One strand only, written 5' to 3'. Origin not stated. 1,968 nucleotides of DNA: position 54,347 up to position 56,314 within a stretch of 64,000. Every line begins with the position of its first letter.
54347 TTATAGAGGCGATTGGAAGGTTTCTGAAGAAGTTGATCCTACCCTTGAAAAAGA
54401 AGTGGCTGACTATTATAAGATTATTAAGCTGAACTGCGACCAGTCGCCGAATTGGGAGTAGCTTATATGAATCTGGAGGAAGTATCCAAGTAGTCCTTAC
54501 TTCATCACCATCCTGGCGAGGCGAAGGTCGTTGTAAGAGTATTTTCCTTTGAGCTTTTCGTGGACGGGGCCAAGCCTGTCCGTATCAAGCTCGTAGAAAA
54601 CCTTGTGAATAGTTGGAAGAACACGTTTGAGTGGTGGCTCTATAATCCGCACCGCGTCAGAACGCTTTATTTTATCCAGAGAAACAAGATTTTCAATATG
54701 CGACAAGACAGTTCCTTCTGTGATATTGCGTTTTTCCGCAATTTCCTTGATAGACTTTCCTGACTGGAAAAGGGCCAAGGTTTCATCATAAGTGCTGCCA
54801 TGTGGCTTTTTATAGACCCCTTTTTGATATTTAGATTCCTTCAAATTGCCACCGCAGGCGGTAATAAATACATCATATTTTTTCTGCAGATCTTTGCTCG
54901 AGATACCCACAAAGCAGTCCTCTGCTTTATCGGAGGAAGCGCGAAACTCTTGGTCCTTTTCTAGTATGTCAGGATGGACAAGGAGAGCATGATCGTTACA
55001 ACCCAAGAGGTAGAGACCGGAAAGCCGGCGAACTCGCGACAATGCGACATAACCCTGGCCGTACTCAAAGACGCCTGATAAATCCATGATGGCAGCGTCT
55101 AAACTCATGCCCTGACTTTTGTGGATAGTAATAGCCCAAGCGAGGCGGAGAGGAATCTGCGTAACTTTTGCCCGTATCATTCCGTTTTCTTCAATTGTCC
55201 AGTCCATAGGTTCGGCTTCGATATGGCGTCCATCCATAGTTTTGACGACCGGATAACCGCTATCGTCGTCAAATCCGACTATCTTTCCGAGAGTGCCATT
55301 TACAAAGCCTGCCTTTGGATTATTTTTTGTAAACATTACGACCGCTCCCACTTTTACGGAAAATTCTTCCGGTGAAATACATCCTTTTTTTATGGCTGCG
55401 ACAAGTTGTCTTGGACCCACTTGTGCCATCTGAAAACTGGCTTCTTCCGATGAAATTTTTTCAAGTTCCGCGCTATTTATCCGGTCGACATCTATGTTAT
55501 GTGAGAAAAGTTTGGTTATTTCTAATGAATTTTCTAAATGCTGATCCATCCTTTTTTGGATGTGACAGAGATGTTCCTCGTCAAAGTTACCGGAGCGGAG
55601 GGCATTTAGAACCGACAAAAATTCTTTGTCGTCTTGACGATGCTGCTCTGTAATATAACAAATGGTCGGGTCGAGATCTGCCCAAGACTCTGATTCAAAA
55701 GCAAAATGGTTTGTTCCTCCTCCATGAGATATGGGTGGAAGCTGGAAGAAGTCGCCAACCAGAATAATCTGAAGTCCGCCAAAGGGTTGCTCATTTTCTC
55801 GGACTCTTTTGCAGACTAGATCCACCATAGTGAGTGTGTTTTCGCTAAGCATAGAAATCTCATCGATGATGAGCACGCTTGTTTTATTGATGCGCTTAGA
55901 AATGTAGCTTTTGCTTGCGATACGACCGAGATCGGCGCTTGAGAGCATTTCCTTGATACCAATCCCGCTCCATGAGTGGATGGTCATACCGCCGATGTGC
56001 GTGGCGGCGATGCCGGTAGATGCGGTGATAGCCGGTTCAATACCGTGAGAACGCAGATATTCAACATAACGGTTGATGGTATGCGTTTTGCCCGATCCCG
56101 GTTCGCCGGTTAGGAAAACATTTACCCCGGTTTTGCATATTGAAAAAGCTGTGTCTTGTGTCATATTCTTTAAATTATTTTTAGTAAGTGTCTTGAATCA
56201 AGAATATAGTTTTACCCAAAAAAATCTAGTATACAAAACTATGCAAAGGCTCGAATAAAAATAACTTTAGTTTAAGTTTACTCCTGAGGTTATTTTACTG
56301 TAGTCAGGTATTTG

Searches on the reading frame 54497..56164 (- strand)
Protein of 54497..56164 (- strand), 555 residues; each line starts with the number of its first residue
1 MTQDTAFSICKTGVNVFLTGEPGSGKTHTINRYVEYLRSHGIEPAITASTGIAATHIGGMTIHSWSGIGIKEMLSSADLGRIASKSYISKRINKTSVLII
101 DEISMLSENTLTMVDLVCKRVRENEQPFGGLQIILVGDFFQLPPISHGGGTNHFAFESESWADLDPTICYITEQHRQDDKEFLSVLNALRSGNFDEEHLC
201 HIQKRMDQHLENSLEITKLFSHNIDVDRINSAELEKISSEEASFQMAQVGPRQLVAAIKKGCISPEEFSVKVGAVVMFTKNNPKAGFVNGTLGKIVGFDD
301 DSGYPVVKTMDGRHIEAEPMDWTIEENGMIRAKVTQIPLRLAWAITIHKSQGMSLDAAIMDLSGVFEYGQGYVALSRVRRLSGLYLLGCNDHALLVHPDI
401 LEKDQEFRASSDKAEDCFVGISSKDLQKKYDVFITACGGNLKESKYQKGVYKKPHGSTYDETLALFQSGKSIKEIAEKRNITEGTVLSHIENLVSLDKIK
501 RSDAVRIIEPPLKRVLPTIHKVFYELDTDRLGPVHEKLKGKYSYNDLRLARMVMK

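Call 38: search_protein_families(library=pfam, proteins=[window:54497-56164:-], max_evalue=0.001)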
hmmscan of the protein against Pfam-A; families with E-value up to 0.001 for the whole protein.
window:54497-56164:- (555 aa): 11 families
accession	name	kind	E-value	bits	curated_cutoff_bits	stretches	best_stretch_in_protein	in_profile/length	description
PF05970.20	PIF1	-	9.4e-35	120.6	25.9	1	10-197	19-220/223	PIF1-like helicase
PF14493.12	HTH_40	-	5.4e-18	65.5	27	1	458-551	1-89/89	Helix-turn-helix domain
PF13604.12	AAA_30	-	3.2e-16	60.1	27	1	9-196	13-175/191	AAA domain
PF13245.12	AAA_19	-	1e-14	55.3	25.1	1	14-145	12-132/134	AAA domain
PF13401.12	AAA_22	-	8.3e-08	33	27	1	16-137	8-122/130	AAA domain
PF21530.3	Pif1_2B_dom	-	4.2e-06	26.8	23.9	1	257-298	5-47/47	DNA helicase Pif1, 2B domain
PF03266.21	NTPase_1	-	2.4e-05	24.7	23.9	0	15-42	1-28/168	NTPase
PF00196.25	GerE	-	0.00015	21.7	23.5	1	463-494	11-42/57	Bacterial regulatory proteins, luxR family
PF18335.7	SH3_13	-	0.00042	20.5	41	1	271-303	27-59/65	ATP-dependent RecD-like DNA helicase SH3 domain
PF13412.12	HTH_24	-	0.00045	20.2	21.9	0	469-500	17-48/48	Winged helix-turn-helix DNA-binding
PF13086.12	AAA_11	-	0.00057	20.2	27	0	16-40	20-44/257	AAA domain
